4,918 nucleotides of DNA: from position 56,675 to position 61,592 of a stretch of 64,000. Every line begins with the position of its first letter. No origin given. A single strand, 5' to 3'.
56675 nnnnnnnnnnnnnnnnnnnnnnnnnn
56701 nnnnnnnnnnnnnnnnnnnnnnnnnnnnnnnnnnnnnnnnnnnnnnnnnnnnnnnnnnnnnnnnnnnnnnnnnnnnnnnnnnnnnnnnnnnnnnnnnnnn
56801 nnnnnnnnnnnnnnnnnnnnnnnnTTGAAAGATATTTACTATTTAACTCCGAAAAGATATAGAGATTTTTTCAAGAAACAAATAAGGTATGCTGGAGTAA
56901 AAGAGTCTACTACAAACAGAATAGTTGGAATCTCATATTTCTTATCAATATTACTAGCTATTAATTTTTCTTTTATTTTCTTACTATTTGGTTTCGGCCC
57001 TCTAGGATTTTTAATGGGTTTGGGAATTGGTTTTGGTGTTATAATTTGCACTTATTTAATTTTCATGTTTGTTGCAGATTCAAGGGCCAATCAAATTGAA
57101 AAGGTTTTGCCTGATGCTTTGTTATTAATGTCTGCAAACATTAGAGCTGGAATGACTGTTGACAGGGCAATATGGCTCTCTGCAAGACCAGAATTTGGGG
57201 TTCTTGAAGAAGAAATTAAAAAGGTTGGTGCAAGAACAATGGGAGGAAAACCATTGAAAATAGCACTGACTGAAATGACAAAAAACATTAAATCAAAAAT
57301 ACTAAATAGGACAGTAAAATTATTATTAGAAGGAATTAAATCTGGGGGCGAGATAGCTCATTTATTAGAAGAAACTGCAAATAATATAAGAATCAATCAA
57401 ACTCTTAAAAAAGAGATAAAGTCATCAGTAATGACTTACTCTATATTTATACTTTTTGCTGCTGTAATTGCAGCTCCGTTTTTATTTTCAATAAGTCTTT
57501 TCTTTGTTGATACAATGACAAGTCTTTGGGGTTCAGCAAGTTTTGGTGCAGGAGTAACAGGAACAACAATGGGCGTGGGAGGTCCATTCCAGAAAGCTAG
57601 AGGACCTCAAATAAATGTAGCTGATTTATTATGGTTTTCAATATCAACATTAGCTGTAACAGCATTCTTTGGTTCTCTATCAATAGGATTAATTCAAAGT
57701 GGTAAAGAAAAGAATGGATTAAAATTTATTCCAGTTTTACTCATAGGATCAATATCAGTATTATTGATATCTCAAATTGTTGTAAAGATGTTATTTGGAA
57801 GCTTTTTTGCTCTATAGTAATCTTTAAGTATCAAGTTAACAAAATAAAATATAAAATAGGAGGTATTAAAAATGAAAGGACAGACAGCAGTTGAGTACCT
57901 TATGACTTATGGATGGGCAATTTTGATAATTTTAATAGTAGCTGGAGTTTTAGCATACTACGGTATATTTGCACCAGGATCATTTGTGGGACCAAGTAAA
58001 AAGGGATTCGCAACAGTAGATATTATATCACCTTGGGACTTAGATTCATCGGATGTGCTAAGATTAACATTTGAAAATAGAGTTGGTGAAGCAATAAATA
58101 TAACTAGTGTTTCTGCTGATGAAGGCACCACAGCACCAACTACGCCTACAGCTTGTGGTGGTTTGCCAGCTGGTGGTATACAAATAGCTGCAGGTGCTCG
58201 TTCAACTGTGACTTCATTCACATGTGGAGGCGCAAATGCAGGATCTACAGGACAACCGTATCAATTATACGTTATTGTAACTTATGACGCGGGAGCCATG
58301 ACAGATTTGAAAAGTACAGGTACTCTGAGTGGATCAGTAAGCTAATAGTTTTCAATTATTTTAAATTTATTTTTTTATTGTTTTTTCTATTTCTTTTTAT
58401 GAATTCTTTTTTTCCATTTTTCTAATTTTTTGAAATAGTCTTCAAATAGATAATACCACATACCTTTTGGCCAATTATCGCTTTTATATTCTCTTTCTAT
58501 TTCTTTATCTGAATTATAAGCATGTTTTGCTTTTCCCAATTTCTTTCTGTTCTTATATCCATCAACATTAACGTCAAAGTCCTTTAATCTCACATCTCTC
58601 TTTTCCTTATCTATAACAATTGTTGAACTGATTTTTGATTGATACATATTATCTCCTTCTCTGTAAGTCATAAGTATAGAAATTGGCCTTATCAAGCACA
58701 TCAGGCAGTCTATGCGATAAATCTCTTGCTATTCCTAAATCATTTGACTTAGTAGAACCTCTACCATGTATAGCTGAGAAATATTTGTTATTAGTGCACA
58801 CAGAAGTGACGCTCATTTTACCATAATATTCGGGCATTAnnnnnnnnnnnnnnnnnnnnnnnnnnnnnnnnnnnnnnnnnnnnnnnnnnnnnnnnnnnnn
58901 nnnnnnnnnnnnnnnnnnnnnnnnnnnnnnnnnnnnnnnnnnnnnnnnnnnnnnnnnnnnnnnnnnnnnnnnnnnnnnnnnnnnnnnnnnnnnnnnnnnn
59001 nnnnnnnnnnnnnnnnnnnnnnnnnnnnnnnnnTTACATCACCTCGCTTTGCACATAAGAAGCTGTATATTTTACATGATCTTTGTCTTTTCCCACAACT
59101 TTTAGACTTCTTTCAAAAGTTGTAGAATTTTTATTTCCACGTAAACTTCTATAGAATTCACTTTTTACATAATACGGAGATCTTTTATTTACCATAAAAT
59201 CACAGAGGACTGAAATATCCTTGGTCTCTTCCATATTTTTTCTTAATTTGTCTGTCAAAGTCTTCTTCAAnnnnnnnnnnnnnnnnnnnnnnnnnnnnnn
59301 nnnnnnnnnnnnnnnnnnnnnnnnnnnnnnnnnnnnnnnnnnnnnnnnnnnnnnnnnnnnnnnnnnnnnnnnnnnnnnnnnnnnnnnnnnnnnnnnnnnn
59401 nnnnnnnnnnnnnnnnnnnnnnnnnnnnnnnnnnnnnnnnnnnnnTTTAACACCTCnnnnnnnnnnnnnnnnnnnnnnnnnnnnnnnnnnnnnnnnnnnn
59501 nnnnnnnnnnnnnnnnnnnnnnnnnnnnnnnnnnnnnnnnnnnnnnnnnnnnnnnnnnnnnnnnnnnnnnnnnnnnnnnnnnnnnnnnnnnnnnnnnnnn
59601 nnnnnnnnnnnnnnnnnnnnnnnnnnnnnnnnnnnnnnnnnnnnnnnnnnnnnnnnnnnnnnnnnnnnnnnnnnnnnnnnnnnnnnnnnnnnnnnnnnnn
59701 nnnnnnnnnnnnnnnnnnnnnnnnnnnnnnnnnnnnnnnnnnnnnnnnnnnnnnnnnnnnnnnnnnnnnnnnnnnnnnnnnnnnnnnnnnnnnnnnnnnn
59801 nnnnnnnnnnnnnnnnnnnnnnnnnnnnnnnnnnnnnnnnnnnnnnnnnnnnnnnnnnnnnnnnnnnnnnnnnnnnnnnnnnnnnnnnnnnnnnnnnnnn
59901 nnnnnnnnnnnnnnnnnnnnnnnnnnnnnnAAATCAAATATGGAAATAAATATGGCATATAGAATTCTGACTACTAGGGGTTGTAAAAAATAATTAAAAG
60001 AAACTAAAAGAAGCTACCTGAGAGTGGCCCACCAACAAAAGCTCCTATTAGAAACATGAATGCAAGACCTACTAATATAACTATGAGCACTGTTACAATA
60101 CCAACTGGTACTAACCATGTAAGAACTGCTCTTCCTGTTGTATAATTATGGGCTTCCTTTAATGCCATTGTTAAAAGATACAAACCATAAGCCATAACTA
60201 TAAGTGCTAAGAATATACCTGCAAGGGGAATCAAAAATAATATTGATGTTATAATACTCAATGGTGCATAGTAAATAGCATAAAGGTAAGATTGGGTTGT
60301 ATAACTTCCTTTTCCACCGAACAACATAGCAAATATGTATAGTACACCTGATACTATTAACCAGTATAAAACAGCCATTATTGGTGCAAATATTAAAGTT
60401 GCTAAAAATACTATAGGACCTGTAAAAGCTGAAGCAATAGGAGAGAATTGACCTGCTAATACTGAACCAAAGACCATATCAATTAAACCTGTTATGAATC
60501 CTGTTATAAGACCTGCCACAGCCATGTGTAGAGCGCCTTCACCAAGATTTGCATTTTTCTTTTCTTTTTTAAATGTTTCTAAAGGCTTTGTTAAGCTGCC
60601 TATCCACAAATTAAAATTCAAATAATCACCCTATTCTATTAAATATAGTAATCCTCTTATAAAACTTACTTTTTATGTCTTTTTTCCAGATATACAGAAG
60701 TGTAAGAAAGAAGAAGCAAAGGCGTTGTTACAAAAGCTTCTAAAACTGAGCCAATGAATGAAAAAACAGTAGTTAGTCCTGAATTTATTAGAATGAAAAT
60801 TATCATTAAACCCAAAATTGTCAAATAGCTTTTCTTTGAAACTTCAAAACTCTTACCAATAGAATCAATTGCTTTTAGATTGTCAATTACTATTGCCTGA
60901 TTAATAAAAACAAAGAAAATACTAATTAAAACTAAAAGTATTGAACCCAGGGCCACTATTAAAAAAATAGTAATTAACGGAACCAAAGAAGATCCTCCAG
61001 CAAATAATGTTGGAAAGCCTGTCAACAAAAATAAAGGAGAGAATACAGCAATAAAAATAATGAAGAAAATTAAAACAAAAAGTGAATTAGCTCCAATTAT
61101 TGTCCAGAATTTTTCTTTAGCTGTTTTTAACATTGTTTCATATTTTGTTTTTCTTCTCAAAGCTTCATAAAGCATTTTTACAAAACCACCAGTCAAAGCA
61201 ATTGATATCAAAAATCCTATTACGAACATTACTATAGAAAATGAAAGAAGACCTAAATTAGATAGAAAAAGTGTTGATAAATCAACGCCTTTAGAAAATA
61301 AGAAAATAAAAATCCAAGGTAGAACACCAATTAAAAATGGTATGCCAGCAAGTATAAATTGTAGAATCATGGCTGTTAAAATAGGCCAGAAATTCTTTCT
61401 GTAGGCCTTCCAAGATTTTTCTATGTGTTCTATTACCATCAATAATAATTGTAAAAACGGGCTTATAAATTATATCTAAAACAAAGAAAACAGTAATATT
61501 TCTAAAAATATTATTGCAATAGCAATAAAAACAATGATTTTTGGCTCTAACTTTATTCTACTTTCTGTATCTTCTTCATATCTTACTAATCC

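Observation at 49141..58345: Tad-like archaeal type IV pilus locus with a split (TadB plus TadC-like) platform, two MKG-leader pilins and two giant pilin-like proteins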

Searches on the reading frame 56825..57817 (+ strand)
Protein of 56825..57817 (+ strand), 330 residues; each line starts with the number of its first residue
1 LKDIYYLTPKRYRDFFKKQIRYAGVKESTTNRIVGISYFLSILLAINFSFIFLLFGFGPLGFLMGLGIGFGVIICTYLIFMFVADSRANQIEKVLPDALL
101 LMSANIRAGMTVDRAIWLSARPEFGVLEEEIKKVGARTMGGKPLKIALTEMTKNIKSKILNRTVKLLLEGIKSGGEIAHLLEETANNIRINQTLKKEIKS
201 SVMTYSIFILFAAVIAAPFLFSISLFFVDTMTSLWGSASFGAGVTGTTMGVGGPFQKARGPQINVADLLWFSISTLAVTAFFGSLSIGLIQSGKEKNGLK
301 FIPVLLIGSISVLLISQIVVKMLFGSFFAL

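Call 3: search_protein_families(library=pfam, proteins=[window:56825-57817:+], max_evalue=1)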
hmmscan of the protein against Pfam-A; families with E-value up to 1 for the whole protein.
window:56825-57817:+ (330 aa): 1 family
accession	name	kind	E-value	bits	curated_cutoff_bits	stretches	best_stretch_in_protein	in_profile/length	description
PF00482.28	T2SSF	-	2.7e-13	50.4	25.2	1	99-223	2-123/125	Type II secretion system (T2SS), protein F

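Call 4: search_protein_families(library=ncbifam, proteins=[window:56825-57817:+], max_evalue=1)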
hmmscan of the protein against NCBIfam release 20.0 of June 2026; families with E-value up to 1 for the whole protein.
window:56825-57817:+ (330 aa): 3 families
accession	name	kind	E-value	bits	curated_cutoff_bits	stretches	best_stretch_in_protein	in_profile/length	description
NF046075.1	UpsF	equivalog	5.9e-09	35.2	400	1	44-231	265-438/484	membrane pilin protein UpsF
NF004705.1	PRK06041.1-3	equivalog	0.00028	20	400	1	35-325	190-463/465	archaellar assembly protein ArlJ/FlaJ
NF052607.1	T4PiliAsmPilCThrm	equivalog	0.00079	18.6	700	1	102-234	75-203/406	type IV pilus assembly protein PilC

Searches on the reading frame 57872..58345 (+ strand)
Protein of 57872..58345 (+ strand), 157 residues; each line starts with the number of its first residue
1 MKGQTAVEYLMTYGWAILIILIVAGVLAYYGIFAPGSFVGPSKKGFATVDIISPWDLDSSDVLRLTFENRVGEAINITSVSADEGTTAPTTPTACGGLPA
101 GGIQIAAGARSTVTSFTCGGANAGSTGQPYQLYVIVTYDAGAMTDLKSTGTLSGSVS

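Call 3: search_protein_families(library=pfam, proteins=[window:57872-58345:+], max_evalue=1)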
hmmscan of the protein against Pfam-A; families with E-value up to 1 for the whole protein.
window:57872-58345:+ (157 aa): 0 families

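Call 4: search_protein_families(library=ncbifam, proteins=[window:57872-58345:+], max_evalue=1)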
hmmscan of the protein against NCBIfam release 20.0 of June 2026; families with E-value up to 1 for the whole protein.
window:57872-58345:+ (157 aa): 0 families

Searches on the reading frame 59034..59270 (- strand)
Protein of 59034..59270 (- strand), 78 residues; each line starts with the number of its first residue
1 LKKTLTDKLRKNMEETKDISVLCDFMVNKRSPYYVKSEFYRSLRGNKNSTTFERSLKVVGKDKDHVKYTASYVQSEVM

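Call 48: search_protein_families(library=pfam, proteins=[window:59034-59270:-], max_evalue=0.1)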
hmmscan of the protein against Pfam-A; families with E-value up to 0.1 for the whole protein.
window:59034-59270:- (78 aa): 1 family
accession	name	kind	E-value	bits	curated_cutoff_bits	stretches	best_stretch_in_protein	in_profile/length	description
PF21151.2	CSN1_C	-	0.054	13.6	26.8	1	49-58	3-12/28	COP9 signalosome complex subunit 1, C-terminal helix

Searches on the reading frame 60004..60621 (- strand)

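Call 48: search_protein_families(library=pfam, proteins=[window:60004-60621:-], max_evalue=0.1)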
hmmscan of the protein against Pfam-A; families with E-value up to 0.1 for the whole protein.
window:60004-60621:- (205 aa): 1 family
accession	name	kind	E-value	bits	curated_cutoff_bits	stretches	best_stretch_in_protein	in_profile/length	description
PF04893.22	Yip1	-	1.8e-16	60.9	28.6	1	7-182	1-172/173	Yip1 domain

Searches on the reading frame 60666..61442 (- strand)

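Call 48: search_protein_families(library=pfam, proteins=[window:60666-61442:-], max_evalue=0.1)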
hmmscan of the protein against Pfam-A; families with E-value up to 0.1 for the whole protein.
window:60666-61442:- (258 aa): 2 families
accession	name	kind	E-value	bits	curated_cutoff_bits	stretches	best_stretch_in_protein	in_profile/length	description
PF25231.1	DUF7847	-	2.3e-16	60.3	28.7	1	46-228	20-201/252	Domain of unknown function (DUF7847)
PF10110.14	GPDPase_memb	-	8.9e-06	25.1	29.6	1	5-127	198-319/321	Membrane domain of glycerophosphoryl diester phosphodiesterase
